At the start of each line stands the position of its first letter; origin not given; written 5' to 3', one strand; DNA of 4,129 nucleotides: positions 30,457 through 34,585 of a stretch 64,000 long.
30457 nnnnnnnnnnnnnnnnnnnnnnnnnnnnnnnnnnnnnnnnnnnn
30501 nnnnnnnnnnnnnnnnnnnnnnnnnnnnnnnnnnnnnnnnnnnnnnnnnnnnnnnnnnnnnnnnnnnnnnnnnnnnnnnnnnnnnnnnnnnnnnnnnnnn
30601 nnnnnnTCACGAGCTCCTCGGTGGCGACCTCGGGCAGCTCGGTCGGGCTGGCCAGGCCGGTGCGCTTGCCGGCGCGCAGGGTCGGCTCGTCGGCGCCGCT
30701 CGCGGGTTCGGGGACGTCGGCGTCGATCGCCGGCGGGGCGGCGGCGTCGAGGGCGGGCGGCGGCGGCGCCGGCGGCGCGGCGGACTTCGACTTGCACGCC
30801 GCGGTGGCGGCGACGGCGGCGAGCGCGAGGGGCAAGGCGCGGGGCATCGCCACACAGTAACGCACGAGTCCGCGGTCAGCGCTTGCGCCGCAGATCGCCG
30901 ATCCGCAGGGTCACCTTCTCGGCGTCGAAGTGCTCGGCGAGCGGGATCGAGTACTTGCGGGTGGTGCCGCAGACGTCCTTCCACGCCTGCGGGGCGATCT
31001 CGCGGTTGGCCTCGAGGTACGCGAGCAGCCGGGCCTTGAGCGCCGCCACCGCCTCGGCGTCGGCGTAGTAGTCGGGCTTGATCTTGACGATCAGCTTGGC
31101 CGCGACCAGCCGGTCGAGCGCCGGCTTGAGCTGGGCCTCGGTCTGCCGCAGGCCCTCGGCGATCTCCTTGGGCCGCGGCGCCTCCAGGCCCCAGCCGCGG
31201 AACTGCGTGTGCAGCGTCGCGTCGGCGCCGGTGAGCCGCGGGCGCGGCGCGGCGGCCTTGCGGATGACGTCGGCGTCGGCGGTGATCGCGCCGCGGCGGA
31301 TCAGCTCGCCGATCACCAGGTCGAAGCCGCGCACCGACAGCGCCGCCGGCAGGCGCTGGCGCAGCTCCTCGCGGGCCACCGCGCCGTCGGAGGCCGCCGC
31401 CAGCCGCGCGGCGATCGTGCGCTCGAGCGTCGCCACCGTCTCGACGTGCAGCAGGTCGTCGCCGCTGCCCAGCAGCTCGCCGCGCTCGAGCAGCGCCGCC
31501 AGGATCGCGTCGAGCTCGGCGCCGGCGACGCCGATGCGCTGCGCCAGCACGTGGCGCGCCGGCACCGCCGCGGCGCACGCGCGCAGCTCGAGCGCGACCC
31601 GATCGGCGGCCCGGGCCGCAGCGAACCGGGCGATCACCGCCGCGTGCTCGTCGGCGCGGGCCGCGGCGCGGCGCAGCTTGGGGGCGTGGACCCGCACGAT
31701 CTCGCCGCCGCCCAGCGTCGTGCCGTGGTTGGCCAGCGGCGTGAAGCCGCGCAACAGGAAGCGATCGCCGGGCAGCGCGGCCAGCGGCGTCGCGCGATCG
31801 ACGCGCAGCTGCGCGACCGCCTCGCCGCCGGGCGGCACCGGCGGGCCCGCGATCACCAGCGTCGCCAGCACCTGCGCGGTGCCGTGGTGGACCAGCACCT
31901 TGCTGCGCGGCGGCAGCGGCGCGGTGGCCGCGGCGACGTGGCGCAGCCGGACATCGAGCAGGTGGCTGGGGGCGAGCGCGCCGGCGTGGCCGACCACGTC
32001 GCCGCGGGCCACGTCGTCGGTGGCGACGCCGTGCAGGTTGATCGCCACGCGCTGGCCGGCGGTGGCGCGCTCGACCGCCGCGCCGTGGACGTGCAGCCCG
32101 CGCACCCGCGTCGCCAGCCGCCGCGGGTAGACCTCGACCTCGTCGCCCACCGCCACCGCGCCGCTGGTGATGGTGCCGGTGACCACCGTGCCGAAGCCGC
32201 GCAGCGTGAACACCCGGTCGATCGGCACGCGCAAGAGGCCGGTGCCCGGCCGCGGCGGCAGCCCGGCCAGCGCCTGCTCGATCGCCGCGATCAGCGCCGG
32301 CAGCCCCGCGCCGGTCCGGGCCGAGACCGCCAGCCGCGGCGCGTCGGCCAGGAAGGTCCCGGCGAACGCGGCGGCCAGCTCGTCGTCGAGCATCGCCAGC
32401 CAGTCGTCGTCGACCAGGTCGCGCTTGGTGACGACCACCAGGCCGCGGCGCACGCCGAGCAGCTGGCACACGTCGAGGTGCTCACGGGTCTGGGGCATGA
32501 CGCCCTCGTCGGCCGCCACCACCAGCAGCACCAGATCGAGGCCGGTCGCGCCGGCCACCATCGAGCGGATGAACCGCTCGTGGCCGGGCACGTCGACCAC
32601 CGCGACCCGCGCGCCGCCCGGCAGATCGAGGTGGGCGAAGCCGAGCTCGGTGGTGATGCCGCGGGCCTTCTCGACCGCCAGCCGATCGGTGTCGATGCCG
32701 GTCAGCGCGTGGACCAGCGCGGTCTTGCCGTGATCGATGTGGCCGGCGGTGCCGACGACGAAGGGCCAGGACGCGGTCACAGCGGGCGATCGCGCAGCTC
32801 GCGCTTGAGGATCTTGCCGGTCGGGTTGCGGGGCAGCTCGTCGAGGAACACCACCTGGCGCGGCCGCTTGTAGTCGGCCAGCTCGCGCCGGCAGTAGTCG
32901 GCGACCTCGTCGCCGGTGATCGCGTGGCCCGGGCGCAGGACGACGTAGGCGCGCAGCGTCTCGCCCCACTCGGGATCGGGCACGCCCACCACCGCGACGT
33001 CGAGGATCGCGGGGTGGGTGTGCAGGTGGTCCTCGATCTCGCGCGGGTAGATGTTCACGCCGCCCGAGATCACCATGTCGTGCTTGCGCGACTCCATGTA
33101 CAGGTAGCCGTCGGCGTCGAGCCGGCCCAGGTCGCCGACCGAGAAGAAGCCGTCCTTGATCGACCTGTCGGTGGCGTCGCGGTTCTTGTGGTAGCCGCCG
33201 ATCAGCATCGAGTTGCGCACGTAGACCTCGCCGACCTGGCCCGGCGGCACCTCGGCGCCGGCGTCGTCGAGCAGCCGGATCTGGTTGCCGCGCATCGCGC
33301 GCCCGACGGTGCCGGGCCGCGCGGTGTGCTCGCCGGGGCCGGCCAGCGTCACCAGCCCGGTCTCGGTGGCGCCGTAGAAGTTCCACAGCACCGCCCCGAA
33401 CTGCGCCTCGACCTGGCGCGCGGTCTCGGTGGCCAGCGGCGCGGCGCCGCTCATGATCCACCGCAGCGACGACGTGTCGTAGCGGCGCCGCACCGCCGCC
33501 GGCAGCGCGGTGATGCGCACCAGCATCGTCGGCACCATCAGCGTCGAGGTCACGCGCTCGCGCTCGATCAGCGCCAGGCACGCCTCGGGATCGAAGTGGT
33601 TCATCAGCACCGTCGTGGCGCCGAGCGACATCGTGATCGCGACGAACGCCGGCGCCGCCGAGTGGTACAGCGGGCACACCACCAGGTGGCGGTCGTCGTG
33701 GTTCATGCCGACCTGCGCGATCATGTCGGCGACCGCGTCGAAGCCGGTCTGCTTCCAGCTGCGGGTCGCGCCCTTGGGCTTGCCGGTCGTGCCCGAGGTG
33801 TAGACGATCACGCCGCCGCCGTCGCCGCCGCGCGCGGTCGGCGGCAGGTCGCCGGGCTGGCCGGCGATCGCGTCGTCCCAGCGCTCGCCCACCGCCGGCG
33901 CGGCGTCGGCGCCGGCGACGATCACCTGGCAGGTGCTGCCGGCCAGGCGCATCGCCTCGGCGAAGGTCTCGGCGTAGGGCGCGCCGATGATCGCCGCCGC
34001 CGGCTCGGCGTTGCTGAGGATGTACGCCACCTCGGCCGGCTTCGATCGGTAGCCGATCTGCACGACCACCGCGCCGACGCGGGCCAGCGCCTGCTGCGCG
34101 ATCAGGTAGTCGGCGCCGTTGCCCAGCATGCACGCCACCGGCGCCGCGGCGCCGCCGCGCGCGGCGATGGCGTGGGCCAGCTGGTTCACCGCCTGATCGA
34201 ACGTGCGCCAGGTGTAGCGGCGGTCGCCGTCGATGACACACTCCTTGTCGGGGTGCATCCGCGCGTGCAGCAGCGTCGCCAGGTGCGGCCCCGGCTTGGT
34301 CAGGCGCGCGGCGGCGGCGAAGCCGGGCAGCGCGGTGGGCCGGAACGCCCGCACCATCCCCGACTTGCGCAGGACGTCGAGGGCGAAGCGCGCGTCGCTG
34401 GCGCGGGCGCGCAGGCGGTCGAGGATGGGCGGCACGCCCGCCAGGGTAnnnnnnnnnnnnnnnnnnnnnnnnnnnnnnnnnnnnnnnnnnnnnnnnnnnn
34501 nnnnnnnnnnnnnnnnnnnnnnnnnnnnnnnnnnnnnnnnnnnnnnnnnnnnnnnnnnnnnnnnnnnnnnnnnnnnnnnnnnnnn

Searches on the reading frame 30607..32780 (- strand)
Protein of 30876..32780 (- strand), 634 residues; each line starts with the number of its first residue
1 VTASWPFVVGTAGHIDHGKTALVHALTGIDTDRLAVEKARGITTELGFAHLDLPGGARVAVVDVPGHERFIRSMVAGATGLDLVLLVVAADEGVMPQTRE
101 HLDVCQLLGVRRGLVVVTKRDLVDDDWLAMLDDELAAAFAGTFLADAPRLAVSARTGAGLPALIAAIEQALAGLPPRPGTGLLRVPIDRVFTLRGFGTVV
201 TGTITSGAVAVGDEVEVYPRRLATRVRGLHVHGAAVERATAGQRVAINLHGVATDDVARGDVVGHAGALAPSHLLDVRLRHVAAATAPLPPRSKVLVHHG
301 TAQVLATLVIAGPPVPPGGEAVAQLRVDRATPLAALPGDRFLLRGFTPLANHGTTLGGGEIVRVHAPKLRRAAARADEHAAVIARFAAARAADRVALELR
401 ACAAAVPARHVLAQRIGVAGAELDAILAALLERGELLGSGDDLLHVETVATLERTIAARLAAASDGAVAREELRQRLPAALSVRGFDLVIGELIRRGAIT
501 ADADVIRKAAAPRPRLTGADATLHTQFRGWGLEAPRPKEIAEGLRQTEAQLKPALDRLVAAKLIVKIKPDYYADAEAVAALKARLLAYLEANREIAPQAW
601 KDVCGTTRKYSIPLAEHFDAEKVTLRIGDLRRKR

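Call 10: search_protein_families(library=ncbifam, proteins=[window:30607-32469:-], max_evalue=0.01)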
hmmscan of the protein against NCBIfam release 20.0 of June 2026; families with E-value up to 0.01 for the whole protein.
window:30607-32469:- (620 aa): 0 families

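Call 49: search_protein_families(library=ncbifam, proteins=[window:30876-32780:-], max_evalue=0.001)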
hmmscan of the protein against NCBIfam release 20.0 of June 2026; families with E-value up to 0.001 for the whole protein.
window:30876-32780:- (634 aa): 32 families (the best 25 are shown)
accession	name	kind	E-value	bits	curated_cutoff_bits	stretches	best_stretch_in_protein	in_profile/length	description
TIGR00475.1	selB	equivalog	5.1e-87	292.9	242.25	1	8-631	2-577/581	selenocysteine-specific translation elongation factor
NF008969.0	PRK12317.1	subfamily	2e-40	138.7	502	2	174-268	218-312/426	elongation factor 1-alpha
NF000766.0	PRK00049.1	subfamily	5e-40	137.5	449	1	9-273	15-305/396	elongation factor Tu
NF009373.0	PRK12736.1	subfamily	1.8e-39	135.6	452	1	9-274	15-304/394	elongation factor Tu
NF009372.0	PRK12735.1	subfamily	7.3e-38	130.4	479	1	9-273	15-305/396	elongation factor Tu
TIGR03680.1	eif2g_arch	equivalog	7.7e-37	127.5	514.5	1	8-272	7-319/407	translation initiation factor IF-2 subunit gamma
NF003077.0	PRK04000.1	equivalog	1.4e-36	126.5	315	2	58-272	86-323/412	translation initiation factor IF-2 subunit gamma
TIGR00485.1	EF-Tu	equivalog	4e-35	121.3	522.4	1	9-273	15-303/394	elongation factor Tu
TIGR00483.1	EF-1_alpha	equivalog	5e-34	117.5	540.1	2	31-125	60-156/427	translation elongation factor EF-1 subunit alpha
TIGR02034.1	CysN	subfamily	3.9e-28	98.6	336.1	2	32-126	56-149/406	sulfate adenylyltransferase, large subunit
NF004035.0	PRK05506.1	subfamily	1.4e-27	96.2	715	2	31-126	79-173/632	bifunctional sulfate adenylyltransferase subunit 1/adenylylsulfate kinase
NF003478.0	PRK05124.1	equivalog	1.7e-23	83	590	2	31-124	82-174/475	sulfate adenylyltransferase subunit CysN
TIGR00487.1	IF-2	equivalog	1.1e-20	73.9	424.4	1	6-247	87-325/587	translation initiation factor IF-2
TIGR00231.1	small_GTP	domain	8.7e-13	48.4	42.5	1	8-130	5-127/164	GTP-binding protein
NF012153.1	tet_protect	equivalog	6.1e-10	38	775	1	30-110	39-118/614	tetracycline resistance ribosomal protection protein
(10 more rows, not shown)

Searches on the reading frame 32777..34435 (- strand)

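Call 10: search_protein_families(library=ncbifam, proteins=[window:32777-34435:-], max_evalue=0.01)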
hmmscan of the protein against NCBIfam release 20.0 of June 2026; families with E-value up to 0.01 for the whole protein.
window:32777-34435:- (552 aa): 107 families (the best 25 are shown)
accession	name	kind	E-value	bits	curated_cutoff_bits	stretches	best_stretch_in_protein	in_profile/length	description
NF004837.0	PRK06187.1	subfamily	1.8e-132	442.3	476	1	57-550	17-521/531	long-chain-fatty-acid--CoA ligase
NF009071.0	PRK12406.1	subfamily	1.2e-116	390.2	701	1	66-549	5-500/510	acyl-CoA synthetase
NF006182.0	PRK08316.1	subfamily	1.6e-113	380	663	1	58-550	21-516/523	fatty acyl-CoA synthetase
NF005676.0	PRK07470.1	equivalog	1.6e-106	357.1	774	1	54-549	24-527/544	acyl-CoA synthetase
NF009921.1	PRK13382.1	exception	1.3e-104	350.8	850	1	19-548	7-529/529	acyl-CoA ligase FadD12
NF005859.1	PRK07788.1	exception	5.1e-104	348.8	875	1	25-549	36-556/560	long-chain-fatty-acid--CoA ligase FadD2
NF038341.1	ligase_FadD4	exception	1.2e-100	337.2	850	1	71-548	20-501/506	fatty-acid--CoA ligase FadD4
NF004797.0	PRK06145.1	equivalog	4.9e-95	318.8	850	1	56-549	10-493/499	acyl-CoA synthetase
NF005801.1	PRK07656.1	equivalog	1.2e-92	311.2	657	1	57-548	10-500/500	FadD3 family acyl-CoA ligase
NF005307.0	PRK06839.1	equivalog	1.9e-91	307.2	748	1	57-548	11-490/496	o-succinylbenzoate--CoA ligase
NF009233.0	PRK12583.1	subfamily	2.7e-90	303.3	832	2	210-550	206-549/558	fatty acid CoA ligase family protein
NF005702.0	PRK07514.1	subfamily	5.2e-90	302.2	558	1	53-550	6-499/506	malonyl-CoA synthase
NF005857.1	PRK07786.1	exception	2.8e-88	296.7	733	1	57-550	18-511/513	fatty-acid--CoA ligase FadD5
NF009929.0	PRK13390.1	equivalog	2.4e-87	293.4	951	1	57-548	6-501/501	acyl-CoA synthetase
NF052580.1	Str24CoAsynCasG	equivalog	3.1e-86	289.9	750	1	55-547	47-546/548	steroid-24-oyl-CoA synthetase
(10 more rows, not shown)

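Call 51: search_protein_families(library=ncbifam, proteins=[L086:8513-8998:+], max_evalue=1e-10)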
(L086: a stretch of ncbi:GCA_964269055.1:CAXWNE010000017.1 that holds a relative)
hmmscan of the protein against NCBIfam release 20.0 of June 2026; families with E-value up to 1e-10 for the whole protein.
L086:8513-8998:+ (161 aa): 1 family
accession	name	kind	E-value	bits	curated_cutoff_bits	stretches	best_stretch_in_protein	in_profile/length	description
NF008113.2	PRK10860.1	equivalog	4.6e-41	140.4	150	1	8-158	7-154/165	tRNA adenosine(34) deaminase TadA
